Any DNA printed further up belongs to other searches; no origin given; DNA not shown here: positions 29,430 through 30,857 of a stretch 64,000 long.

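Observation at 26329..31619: Three-gene operon consisting only of exported beta-propeller proteins (two Big_2+LVIVD paralogs and a Met-rich YVTN propeller)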

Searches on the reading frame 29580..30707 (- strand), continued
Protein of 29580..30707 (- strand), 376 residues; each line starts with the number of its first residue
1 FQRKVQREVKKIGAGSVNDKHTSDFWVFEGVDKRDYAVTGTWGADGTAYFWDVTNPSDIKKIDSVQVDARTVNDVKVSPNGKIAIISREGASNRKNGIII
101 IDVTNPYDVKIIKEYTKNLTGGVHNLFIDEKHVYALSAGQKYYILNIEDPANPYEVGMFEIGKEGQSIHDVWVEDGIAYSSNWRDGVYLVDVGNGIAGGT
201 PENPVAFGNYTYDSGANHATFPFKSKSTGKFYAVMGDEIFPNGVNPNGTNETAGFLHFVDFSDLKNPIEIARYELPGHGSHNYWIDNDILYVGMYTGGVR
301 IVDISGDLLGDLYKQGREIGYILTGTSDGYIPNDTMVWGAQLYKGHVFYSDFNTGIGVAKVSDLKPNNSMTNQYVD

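Call 65: search_solved_structures(query=A5, max_evalue=1, show_alignments=3)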
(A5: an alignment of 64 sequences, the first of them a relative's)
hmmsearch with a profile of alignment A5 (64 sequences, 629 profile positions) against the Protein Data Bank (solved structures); distinct sequences matched with E-value up to 1: 27.
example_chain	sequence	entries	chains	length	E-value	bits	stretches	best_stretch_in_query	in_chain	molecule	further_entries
9ifo_A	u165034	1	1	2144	1.6e-20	76.6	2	98-264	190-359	Teneurin-Like Protein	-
9pt5_A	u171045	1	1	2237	1.9e-20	76.4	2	98-264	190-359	Teneurin-like protein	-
5hrm_A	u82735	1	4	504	6.7e-14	54.7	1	278-427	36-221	Haloalkylphosphorus hydrolase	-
5ioj_A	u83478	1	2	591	1.4e-13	53.7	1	278-427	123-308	Haloalkylphosphorus hydrolase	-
7x30_P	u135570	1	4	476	4e-12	48.9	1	97-269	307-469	Hoc-like protein ORF90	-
8gyr_B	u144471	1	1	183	2.3e-10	43.1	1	96-258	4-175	LigA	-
8gyr_A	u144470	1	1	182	2.8e-10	42.7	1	96-257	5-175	Leptospira Immunoglobulin-like protein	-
4uid_A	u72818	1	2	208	1.6e-09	40.3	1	109-263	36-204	SURFACE LAYER PROTEIN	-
7quz_AAA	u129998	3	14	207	7.8e-09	38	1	178-265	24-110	Beta-1,3-glucanase bglH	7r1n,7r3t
9cuy_c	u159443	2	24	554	2.1e-08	36.6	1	97-300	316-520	Short tail fiber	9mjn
6n1a_A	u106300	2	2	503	6.4e-06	28.4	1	92-181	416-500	Carbohydrate-binding protein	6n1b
2mqg_A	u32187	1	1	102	1.3e-05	27.3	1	171-264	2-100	LigB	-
8bl6_A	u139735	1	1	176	2.2e-05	26.6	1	70-220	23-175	dIG14-scdim-EF62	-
9hcj_10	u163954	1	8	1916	2.6e-05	26.3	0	127-186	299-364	Nucleoporin 210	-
8zdj_S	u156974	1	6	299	0.00015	23.8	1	180-262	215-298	Tail Tube Protein (gp13)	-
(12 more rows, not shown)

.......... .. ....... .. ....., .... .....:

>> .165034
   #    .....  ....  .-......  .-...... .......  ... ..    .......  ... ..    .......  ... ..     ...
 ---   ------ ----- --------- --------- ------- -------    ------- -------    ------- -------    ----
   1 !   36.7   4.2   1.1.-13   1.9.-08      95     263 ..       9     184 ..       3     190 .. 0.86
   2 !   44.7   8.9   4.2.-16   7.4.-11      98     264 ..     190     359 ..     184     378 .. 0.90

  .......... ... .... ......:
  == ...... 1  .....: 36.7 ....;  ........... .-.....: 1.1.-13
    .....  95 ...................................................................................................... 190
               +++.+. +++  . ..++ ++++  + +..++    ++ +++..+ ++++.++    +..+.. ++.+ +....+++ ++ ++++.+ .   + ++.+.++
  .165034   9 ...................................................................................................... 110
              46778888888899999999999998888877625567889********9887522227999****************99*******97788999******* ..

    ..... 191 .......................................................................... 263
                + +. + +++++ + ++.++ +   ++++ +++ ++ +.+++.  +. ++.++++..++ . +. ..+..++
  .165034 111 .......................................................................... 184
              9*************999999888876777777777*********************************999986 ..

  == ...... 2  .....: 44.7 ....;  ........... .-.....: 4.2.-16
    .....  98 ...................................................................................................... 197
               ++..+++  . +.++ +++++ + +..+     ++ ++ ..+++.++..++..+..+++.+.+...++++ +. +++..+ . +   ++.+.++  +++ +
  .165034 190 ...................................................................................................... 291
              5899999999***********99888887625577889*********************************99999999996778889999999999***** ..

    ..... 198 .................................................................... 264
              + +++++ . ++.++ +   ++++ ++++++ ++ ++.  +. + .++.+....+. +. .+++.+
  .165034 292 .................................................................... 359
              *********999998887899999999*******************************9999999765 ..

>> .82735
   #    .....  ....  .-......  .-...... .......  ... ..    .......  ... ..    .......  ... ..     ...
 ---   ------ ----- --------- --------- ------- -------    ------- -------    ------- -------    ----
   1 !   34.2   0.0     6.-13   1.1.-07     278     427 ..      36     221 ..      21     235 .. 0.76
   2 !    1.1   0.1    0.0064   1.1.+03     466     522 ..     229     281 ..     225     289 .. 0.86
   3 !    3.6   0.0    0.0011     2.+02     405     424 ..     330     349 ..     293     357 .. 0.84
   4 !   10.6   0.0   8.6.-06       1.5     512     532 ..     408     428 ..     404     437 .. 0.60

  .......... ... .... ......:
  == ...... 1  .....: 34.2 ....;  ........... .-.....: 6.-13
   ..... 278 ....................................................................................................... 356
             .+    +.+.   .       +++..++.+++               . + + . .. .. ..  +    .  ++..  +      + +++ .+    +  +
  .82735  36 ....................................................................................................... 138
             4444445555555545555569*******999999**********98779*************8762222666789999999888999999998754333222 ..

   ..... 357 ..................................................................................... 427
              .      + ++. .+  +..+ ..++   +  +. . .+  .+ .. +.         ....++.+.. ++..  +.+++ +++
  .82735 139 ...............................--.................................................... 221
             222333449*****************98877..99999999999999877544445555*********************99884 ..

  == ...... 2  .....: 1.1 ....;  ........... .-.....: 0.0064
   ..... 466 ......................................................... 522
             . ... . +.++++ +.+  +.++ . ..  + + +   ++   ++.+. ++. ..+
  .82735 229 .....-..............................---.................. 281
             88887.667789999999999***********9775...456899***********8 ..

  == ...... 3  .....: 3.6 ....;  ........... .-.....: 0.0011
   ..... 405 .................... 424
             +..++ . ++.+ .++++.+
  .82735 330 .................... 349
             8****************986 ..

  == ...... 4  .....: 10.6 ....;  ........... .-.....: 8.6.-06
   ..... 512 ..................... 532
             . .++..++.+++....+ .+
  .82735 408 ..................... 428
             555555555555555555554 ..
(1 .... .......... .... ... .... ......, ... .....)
